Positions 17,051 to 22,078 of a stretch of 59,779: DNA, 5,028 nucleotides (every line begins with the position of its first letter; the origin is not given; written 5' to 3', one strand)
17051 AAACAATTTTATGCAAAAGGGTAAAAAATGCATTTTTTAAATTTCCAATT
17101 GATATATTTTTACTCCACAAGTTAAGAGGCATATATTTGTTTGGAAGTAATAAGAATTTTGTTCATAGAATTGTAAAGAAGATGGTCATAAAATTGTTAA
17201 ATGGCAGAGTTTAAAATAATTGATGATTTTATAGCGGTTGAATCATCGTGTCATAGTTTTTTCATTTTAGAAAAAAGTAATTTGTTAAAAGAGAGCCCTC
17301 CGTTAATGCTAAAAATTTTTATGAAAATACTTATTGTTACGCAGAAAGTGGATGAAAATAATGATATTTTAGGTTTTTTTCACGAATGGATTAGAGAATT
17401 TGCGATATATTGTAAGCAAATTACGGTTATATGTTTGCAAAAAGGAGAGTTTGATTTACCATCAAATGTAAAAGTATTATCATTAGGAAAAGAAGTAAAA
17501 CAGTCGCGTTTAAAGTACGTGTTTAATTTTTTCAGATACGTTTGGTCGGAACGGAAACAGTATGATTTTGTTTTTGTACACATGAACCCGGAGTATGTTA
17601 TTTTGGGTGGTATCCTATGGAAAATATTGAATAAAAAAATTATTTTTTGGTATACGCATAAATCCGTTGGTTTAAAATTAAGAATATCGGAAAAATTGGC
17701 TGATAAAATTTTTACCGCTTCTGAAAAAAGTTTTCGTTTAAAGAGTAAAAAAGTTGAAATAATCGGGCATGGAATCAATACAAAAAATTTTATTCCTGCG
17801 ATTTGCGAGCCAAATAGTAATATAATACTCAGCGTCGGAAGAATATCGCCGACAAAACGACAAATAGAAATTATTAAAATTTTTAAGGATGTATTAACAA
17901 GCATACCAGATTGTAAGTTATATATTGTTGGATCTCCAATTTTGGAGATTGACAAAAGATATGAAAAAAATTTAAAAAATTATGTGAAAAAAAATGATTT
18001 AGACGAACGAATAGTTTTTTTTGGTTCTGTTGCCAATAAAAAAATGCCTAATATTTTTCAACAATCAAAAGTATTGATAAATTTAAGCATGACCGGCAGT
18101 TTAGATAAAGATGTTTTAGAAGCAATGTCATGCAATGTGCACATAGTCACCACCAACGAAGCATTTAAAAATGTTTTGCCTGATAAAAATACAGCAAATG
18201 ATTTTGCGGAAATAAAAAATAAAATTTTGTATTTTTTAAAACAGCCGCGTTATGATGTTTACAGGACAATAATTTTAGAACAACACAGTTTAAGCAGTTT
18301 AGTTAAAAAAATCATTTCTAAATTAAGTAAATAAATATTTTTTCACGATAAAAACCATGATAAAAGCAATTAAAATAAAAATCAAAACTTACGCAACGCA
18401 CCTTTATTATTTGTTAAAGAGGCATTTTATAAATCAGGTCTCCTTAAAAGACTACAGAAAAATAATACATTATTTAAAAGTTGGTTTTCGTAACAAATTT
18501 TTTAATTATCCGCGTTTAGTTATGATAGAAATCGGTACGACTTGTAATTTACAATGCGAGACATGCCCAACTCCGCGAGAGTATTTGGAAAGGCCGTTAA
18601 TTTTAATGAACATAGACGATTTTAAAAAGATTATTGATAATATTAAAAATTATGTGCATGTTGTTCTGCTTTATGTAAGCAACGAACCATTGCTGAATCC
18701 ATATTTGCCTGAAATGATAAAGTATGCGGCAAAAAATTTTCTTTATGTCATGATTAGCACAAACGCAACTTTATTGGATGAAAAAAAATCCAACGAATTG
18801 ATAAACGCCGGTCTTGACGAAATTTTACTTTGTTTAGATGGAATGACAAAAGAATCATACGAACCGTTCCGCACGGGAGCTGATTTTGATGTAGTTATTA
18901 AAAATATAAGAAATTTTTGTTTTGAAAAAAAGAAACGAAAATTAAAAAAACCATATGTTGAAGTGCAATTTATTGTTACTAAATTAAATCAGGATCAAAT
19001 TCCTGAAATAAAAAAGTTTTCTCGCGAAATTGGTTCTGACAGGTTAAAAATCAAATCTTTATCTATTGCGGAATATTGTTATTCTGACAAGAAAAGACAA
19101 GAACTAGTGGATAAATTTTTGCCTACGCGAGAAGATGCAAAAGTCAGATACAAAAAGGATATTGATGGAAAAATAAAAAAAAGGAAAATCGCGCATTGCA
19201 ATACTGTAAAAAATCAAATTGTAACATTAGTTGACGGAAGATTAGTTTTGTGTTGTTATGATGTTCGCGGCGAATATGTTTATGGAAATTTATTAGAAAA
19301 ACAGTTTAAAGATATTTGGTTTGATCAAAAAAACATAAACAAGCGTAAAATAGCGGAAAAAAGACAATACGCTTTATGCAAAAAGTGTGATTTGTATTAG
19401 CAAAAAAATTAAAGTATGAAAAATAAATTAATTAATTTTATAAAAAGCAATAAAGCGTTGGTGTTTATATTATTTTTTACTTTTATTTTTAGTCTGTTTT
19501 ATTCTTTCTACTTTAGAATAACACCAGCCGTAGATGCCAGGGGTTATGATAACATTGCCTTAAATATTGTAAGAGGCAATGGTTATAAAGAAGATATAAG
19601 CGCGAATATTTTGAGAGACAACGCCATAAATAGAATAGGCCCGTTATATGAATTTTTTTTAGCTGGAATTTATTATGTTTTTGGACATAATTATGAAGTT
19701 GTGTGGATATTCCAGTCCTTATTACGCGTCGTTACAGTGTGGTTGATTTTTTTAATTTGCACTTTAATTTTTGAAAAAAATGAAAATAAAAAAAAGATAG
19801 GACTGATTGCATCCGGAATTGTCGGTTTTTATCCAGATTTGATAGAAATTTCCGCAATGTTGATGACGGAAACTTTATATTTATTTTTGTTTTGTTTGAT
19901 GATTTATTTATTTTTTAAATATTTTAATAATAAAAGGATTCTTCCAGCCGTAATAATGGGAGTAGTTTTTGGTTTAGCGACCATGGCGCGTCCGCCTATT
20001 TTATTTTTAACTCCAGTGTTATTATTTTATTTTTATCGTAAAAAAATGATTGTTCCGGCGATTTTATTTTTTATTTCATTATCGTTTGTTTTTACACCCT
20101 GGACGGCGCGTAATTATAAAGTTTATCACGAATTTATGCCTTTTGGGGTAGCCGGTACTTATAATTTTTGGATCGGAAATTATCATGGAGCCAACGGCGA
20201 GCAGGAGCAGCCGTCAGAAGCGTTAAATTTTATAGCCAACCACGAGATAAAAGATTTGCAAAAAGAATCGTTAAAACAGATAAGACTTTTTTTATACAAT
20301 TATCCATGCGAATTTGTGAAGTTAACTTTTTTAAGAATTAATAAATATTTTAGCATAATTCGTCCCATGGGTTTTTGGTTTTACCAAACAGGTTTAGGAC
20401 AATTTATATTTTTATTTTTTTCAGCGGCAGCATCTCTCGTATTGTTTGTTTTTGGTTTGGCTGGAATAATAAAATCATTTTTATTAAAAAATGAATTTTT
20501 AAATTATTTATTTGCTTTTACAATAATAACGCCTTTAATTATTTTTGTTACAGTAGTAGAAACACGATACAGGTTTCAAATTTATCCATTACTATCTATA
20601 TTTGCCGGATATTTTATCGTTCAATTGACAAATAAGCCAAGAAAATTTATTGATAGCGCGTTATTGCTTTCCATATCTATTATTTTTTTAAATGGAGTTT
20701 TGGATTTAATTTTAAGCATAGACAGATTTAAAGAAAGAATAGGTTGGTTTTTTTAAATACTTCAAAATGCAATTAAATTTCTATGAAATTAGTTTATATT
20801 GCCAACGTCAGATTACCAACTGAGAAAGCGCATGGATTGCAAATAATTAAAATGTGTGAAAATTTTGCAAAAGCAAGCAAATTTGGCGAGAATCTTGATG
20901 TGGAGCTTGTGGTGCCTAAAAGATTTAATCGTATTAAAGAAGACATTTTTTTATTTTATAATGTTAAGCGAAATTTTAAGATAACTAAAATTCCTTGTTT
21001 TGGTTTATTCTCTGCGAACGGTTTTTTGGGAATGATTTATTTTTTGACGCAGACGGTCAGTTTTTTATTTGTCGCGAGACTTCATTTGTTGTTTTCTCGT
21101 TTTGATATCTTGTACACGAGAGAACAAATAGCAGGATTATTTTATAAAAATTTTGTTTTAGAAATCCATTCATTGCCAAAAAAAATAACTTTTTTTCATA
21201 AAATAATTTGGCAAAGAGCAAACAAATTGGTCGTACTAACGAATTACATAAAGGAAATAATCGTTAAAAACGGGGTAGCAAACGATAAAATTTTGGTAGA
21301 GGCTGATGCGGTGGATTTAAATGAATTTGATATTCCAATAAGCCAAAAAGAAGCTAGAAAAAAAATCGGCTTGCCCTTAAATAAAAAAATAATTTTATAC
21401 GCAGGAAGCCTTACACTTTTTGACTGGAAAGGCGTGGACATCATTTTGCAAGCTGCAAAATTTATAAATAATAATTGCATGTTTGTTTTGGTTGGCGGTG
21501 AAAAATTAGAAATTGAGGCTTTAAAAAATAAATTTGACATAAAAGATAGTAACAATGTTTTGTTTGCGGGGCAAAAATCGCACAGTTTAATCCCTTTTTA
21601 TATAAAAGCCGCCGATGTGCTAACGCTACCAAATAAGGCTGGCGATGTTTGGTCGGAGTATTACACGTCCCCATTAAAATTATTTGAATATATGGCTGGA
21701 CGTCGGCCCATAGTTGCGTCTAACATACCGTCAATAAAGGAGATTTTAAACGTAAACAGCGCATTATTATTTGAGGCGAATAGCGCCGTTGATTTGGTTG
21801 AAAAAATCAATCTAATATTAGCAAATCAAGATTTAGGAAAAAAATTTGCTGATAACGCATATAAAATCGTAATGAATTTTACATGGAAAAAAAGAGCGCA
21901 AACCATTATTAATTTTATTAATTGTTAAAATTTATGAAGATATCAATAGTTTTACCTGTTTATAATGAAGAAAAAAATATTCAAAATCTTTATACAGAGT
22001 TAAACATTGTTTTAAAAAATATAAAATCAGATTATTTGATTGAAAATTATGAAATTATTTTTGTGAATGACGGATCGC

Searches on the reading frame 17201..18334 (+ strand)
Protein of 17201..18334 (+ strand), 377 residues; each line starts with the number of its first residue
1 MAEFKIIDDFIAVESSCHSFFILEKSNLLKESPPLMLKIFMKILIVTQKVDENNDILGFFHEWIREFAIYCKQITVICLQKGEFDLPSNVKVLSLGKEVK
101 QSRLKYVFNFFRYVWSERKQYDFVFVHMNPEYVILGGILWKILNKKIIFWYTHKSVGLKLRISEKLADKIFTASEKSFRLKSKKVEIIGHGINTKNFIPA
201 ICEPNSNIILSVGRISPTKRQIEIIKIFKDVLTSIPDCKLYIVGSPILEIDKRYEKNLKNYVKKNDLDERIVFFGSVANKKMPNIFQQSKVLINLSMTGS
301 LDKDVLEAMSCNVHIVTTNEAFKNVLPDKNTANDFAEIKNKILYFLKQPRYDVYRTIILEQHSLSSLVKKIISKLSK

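Call 9: search_protein_families(library=pfam, proteins=[window:17201-18334:+], max_evalue=0.0001)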
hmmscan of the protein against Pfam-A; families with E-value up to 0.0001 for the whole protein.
window:17201-18334:+ (377 aa): 3 families
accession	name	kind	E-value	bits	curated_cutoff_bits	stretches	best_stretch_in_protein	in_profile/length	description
PF00534.26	Glycos_transf_1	-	2.4e-19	70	26.4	1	205-320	14-124/172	Glycosyl transferases group 1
PF13692.12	Glyco_trans_1_4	-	4.7e-15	56.5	27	1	207-343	2-137/142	Glycosyl transferases group 1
PF13524.12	Glyco_trans_1_2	-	1.7e-06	28.5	25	1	230-349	8-115/144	Glycosyl transferase-like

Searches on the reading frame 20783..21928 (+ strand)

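Call 6: search_protein_families(library=pfam, proteins=[window:20783-21928:+], max_evalue=0.0001)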
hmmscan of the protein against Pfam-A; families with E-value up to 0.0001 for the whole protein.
window:20783-21928:+ (381 aa): 3 families
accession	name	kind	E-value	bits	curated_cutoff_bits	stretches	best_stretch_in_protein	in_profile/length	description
PF00534.26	Glycos_transf_1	-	5.3e-22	78.6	26.4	1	188-361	2-171/172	Glycosyl transferases group 1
PF13692.12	Glyco_trans_1_4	-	4.5e-19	69.5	27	1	202-348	2-142/142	Glycosyl transferases group 1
PF13524.12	Glyco_trans_1_2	-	3.5e-06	27.5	25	1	291-376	58-143/144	Glycosyl transferase-like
